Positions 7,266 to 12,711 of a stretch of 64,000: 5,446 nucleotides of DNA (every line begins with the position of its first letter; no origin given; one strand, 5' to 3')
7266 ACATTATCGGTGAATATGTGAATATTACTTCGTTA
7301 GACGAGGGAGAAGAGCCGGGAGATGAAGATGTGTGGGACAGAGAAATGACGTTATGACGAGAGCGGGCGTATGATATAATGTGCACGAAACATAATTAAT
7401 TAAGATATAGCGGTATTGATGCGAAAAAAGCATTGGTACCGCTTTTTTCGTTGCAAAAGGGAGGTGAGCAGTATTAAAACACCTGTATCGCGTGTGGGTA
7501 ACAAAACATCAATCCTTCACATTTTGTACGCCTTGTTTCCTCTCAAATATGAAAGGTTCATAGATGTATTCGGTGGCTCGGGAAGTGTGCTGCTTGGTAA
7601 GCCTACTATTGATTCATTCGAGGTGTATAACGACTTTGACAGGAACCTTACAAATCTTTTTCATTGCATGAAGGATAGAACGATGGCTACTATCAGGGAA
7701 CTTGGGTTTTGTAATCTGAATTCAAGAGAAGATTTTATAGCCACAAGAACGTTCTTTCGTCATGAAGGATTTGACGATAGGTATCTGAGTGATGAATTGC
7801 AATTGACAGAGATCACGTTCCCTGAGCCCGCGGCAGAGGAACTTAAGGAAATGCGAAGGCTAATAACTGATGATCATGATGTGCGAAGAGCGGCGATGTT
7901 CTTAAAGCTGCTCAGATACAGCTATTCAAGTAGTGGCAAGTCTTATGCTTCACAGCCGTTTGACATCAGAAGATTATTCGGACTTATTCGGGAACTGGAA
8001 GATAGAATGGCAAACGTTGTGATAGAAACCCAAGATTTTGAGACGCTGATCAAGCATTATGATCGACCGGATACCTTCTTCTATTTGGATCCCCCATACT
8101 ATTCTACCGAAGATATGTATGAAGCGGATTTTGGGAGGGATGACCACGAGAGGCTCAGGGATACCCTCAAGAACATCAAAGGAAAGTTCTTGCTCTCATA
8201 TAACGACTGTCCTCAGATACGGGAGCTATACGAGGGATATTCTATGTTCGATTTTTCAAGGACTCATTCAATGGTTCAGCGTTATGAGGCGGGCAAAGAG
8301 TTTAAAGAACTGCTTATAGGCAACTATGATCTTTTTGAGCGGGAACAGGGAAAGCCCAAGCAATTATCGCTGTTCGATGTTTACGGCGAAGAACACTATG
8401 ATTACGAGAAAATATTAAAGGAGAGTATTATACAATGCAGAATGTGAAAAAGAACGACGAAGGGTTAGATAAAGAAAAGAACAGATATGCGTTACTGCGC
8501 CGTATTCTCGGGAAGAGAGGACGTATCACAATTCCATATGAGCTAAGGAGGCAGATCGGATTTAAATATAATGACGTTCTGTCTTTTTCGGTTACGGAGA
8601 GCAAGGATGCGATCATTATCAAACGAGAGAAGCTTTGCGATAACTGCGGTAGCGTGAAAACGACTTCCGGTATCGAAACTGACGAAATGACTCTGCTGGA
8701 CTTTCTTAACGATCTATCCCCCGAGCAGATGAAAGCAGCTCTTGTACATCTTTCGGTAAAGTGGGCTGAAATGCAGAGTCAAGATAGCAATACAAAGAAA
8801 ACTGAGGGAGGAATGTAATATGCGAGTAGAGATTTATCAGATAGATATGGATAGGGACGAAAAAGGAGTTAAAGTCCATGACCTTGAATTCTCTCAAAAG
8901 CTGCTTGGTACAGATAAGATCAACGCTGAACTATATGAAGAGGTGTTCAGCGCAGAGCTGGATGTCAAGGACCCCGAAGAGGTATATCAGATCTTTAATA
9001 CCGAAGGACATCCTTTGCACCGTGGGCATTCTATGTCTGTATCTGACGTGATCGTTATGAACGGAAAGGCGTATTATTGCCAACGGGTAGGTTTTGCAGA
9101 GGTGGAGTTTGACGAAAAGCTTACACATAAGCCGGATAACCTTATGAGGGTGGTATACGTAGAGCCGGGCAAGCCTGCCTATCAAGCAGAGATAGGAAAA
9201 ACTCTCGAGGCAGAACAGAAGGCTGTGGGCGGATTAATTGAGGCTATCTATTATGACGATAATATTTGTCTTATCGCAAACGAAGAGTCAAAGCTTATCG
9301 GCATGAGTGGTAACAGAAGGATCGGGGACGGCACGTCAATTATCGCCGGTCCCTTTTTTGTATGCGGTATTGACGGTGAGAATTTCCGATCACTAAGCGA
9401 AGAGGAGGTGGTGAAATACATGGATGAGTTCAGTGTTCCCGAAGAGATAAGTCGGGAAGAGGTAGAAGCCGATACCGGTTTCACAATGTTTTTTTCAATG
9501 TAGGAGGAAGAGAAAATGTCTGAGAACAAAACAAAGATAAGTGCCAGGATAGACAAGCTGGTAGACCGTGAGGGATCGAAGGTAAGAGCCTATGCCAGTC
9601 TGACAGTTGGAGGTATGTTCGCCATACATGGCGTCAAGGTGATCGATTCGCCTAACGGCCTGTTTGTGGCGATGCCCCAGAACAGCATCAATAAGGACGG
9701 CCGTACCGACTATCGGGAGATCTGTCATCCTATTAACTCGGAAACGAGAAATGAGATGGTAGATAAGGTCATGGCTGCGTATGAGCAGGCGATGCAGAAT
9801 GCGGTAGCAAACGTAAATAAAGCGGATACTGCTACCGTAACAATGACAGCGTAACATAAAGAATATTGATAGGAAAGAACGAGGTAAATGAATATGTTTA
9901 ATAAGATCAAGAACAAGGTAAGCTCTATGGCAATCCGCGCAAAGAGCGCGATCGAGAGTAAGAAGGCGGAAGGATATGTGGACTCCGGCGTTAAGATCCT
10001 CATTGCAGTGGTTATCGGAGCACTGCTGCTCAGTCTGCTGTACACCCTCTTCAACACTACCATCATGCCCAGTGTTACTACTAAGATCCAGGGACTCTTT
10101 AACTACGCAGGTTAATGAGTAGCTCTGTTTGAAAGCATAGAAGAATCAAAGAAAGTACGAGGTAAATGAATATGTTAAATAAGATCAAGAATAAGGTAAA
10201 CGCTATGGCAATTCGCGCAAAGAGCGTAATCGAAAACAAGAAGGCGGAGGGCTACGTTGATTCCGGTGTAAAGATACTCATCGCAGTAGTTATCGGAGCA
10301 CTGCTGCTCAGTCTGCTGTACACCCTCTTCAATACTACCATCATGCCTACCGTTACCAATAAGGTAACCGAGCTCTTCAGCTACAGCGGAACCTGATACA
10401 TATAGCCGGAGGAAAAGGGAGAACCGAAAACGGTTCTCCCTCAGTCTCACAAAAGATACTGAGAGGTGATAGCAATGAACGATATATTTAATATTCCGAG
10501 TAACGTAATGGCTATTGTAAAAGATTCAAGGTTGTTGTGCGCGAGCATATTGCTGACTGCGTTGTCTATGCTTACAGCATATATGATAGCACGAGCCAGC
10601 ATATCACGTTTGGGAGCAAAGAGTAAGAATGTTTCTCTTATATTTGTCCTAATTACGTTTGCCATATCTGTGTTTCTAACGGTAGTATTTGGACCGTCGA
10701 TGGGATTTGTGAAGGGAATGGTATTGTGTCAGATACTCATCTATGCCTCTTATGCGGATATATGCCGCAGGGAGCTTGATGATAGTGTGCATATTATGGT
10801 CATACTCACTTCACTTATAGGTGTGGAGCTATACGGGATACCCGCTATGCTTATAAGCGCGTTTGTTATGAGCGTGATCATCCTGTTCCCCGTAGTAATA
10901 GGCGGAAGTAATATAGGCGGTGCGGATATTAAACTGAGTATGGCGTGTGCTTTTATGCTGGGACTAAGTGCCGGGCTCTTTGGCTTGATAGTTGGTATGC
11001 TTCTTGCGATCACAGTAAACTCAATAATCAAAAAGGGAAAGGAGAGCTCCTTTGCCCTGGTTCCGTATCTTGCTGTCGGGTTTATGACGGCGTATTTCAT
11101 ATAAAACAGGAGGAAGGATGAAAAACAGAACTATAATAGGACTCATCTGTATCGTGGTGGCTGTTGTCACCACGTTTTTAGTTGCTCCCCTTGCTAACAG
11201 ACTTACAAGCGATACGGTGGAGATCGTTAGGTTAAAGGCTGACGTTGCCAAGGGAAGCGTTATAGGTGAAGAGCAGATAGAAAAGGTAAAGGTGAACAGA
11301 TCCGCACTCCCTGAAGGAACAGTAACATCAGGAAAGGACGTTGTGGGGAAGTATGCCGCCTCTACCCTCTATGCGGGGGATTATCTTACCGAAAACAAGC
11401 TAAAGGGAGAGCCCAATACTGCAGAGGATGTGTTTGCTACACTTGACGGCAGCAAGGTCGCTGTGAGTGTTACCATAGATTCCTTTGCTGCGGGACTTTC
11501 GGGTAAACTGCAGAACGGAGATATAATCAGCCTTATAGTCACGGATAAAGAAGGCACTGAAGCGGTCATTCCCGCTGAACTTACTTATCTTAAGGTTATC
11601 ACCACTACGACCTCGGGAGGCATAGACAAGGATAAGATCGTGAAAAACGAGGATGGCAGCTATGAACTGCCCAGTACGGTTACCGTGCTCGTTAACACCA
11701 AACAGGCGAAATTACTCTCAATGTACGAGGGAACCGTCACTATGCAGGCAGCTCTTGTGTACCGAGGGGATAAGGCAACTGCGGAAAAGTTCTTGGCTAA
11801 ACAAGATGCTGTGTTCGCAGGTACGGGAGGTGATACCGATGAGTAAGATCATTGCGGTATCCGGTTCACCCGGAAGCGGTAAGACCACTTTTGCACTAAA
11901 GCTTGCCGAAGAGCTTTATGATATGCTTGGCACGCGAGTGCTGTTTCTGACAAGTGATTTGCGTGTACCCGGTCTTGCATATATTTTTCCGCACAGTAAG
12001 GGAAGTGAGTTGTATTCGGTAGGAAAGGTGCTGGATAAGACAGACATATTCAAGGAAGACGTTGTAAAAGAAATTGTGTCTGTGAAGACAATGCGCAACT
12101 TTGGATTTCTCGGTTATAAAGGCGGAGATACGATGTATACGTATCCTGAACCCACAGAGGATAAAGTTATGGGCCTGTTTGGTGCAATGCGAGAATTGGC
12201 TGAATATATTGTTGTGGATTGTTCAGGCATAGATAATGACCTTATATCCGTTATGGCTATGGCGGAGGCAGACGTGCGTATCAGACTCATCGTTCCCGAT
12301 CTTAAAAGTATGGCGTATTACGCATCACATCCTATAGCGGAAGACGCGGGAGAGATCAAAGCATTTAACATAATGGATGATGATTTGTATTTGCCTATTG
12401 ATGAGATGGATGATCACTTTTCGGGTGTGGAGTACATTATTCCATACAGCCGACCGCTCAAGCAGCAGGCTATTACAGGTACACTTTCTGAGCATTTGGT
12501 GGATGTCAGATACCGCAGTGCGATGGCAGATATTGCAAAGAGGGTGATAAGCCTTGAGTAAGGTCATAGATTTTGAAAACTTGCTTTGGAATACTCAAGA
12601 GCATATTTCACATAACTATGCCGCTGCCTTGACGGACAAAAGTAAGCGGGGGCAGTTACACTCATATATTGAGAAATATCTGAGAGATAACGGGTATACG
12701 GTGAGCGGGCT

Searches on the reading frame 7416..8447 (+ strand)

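Call 27: search_protein_families(library=pfam, proteins=[window:7416-8447:+])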
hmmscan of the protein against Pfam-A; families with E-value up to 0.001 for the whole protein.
window:7416-8447:+ (343 aa): 1 family
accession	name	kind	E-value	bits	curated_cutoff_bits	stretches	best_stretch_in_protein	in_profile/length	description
PF02086.21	MethyltransfD12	-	3.8e-25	89.5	22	1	27-280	2-247/253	D12 class N6 adenine-specific DNA methyltransferase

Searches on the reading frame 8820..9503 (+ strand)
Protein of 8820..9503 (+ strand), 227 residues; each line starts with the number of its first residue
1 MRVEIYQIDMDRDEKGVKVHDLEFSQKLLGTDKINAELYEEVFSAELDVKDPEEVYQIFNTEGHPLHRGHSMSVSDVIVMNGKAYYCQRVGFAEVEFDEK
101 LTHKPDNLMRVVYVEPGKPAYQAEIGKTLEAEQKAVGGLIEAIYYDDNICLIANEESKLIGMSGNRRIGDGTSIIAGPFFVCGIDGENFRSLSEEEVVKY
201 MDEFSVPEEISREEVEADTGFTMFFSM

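Call 27: search_protein_families(library=pfam, proteins=[window:8820-9503:+])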
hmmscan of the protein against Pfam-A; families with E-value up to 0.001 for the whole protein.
window:8820-9503:+ (227 aa): 2 families
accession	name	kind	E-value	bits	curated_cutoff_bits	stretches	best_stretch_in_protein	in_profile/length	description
PF12957.13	DUF3846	-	1.3e-28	99.7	27.5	1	109-204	1-102/103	Domain of unknown function (DUF3846)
PF14191.11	YodL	-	2.4e-19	70.5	24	1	3-97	2-98/98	YodL-like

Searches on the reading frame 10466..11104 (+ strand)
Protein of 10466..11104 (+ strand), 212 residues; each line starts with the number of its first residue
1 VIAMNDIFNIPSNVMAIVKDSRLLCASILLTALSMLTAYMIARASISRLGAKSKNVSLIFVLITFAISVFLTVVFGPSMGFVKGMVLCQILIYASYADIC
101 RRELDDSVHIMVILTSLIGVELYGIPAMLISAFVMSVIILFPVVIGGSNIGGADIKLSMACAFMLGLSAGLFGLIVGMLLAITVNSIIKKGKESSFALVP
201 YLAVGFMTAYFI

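Call 27: search_protein_families(library=pfam, proteins=[window:10466-11104:+])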
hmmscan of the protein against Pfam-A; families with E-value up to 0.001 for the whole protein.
window:10466-11104:+ (212 aa): 1 family
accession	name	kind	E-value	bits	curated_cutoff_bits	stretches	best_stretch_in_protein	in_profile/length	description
PF01478.23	Peptidase_A24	-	1.4e-08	35.5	26.5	1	85-183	1-101/104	Type IV leader peptidase family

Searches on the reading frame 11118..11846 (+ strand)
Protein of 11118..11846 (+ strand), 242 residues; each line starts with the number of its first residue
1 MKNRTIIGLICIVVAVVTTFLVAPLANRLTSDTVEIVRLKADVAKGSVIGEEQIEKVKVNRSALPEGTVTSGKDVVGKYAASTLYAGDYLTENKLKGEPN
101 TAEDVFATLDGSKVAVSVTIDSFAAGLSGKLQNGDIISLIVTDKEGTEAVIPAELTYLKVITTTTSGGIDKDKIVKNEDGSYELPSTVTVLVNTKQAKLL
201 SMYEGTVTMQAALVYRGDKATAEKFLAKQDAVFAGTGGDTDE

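Call 27: search_protein_families(library=pfam, proteins=[window:11118-11846:+])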
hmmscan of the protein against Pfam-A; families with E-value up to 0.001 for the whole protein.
window:11118-11846:+ (242 aa): 3 families
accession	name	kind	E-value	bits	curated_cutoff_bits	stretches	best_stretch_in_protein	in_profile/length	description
PF08666.17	SAF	-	1.7e-10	41.7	21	1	37-95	4-62/63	SAF domain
PF16976.10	RcpC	-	5e-10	39.8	28.8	1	108-213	6-113/114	Flp pilus assembly protein RcpC/CpaB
PF13144.11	ChapFlgA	-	1.1e-05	25.9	23.8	1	35-118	2-85/122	Chaperone for flagella basal body P-ring formation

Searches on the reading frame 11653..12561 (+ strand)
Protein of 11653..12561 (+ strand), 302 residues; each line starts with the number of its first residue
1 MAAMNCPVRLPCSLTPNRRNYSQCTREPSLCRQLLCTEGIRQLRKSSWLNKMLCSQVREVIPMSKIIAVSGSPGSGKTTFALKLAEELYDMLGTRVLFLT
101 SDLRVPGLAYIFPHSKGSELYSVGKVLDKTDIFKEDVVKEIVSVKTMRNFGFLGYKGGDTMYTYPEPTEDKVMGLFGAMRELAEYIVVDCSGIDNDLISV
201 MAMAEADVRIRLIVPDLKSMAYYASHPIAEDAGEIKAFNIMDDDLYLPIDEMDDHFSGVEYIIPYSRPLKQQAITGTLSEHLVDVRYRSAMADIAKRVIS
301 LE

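Call 27: search_protein_families(library=pfam, proteins=[window:11653-12561:+])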
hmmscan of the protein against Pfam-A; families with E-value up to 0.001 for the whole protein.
window:11653-12561:+ (302 aa): 4 families
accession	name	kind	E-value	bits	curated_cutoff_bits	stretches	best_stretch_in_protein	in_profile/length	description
PF06745.19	ATPase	-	0.00029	20.7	26.6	1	61-102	16-57/231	KaiC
PF20720.3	nSTAND3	-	0.00042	20.5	27.2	1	55-98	8-50/155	Novel STAND NTPase 3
PF13238.12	AAA_18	-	0.00044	21.1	29.4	1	67-99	1-31/128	AAA domain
PF13481.12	AAA_25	-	0.00064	19.8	27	1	57-87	26-56/195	AAA domain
